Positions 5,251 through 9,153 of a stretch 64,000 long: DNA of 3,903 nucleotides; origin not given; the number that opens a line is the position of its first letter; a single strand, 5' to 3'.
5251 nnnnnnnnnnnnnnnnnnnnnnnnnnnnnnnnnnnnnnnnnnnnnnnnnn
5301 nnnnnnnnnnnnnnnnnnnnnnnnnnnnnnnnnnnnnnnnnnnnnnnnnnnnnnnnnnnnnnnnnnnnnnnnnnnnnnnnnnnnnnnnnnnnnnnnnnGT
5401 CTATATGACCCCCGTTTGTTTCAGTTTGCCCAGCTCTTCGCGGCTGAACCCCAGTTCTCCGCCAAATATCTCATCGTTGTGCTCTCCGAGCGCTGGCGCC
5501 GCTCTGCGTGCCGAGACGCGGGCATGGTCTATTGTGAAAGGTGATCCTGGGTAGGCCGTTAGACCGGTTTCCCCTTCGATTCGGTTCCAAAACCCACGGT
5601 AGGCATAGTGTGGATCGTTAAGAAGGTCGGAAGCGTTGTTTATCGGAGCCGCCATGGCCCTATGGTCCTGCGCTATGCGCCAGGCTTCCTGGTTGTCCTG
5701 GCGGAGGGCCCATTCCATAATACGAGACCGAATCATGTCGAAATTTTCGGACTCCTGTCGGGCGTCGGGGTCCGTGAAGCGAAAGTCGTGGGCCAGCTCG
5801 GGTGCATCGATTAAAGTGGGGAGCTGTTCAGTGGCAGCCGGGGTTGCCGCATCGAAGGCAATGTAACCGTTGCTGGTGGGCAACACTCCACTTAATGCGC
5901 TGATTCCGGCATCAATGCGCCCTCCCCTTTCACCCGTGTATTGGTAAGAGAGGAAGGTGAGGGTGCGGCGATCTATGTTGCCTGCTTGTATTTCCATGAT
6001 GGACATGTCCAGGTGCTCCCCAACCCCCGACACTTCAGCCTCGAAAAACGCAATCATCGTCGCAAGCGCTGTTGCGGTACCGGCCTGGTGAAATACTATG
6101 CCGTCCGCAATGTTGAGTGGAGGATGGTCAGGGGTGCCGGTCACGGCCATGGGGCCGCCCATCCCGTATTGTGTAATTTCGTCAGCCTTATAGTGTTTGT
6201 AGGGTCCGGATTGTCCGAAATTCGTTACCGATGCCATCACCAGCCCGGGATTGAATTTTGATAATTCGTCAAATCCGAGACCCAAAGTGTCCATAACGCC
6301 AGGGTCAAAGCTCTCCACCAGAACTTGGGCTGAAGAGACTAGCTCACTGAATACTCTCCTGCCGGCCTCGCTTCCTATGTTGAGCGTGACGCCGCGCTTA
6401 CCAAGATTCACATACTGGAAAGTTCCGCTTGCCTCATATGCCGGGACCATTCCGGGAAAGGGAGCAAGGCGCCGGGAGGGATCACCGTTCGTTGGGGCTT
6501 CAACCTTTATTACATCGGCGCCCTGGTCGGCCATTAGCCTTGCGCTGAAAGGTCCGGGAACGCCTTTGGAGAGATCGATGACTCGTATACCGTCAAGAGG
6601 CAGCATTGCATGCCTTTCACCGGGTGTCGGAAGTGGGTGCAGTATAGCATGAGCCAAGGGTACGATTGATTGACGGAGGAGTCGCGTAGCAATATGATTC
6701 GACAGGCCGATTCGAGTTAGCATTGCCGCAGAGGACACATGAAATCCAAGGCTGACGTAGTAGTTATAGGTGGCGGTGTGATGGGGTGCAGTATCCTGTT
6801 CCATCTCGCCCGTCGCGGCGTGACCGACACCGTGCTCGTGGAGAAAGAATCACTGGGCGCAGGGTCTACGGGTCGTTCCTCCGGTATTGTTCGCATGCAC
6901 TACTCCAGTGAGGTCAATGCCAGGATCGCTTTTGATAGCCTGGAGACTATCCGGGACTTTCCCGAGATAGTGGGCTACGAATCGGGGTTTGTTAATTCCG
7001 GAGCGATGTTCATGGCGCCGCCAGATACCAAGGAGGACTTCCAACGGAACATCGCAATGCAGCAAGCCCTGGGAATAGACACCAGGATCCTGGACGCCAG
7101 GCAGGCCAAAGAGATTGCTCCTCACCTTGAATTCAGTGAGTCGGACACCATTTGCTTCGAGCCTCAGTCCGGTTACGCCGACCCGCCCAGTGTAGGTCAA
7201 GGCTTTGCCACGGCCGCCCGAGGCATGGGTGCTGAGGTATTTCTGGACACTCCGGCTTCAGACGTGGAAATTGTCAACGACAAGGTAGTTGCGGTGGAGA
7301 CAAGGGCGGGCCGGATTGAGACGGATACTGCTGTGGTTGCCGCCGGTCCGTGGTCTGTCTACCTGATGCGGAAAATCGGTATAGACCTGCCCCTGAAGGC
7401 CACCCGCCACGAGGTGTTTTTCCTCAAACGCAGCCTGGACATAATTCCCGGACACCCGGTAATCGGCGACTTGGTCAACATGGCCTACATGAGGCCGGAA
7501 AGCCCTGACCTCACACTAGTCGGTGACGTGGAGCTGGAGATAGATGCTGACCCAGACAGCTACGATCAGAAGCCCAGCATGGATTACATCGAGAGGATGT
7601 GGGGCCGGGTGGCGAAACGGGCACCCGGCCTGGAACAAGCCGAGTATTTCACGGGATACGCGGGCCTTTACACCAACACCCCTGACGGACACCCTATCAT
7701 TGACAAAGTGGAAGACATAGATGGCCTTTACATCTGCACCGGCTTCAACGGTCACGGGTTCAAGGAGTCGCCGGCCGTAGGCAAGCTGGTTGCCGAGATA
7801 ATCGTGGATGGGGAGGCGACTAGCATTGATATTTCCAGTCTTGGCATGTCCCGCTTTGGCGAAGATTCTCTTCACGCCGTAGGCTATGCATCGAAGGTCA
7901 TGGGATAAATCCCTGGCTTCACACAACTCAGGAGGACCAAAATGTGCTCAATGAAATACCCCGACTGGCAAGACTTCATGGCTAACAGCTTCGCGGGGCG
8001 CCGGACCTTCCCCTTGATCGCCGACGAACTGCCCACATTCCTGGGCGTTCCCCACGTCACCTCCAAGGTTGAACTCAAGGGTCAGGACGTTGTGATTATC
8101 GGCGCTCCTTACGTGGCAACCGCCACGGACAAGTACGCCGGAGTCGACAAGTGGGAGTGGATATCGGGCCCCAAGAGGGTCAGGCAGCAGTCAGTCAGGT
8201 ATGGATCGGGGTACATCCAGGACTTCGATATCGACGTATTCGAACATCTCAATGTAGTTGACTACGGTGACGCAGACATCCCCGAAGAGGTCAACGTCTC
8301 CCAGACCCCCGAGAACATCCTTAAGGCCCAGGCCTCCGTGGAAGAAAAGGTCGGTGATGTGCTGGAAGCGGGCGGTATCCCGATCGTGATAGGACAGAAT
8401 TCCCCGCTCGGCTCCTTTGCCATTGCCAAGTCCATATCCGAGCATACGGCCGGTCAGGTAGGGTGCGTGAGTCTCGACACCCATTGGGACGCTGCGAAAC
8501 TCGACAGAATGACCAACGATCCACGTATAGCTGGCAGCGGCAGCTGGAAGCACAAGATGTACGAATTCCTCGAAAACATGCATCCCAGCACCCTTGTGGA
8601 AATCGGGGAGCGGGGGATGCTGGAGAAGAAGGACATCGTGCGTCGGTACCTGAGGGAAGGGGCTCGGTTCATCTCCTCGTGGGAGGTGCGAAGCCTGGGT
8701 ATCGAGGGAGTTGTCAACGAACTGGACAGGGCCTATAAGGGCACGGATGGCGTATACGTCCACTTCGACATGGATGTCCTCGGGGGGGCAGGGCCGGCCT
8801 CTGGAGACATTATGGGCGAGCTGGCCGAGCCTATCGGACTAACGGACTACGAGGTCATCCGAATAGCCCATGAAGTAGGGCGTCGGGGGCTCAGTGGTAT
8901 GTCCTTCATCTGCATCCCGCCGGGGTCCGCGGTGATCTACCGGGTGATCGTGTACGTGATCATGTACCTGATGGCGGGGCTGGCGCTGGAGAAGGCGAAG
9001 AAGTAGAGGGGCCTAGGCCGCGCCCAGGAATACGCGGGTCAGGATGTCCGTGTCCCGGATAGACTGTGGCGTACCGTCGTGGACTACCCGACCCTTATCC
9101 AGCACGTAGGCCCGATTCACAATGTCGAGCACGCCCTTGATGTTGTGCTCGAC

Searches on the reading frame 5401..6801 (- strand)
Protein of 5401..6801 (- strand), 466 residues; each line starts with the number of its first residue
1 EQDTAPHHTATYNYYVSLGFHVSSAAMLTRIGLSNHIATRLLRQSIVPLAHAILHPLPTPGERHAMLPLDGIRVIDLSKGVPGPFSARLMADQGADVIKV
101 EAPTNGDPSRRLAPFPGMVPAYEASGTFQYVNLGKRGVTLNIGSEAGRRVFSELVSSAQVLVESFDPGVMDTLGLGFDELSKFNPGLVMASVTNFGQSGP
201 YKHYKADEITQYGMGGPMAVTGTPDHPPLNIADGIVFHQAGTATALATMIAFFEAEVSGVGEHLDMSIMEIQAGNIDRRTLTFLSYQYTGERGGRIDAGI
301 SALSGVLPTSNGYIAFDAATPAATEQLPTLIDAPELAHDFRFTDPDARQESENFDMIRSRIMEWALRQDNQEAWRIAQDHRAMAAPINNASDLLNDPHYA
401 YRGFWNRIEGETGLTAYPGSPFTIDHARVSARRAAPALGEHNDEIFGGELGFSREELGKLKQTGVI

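Call 41: search_protein_families(library=pfam, proteins=[window:5401-6801:-], max_evalue=0.00001)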
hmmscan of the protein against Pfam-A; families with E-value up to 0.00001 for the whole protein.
window:5401-6801:- (466 aa): 1 family
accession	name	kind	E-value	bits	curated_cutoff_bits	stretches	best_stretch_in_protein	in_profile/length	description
PF02515.22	CoA_transf_3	-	3.2e-89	300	23.3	1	69-442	1-366/366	CoA-transferase family III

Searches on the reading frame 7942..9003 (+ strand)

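Call 42: search_protein_families(library=pfam, proteins=[window:7942-9003:+], max_evalue=0.00001)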
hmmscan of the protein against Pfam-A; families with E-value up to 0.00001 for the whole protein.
window:7942-9003:+ (354 aa): 1 family
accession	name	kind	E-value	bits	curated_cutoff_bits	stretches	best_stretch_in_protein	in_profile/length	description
PF00491.26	Arginase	-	2.1e-25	90.2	22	1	49-327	2-257/280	Arginase family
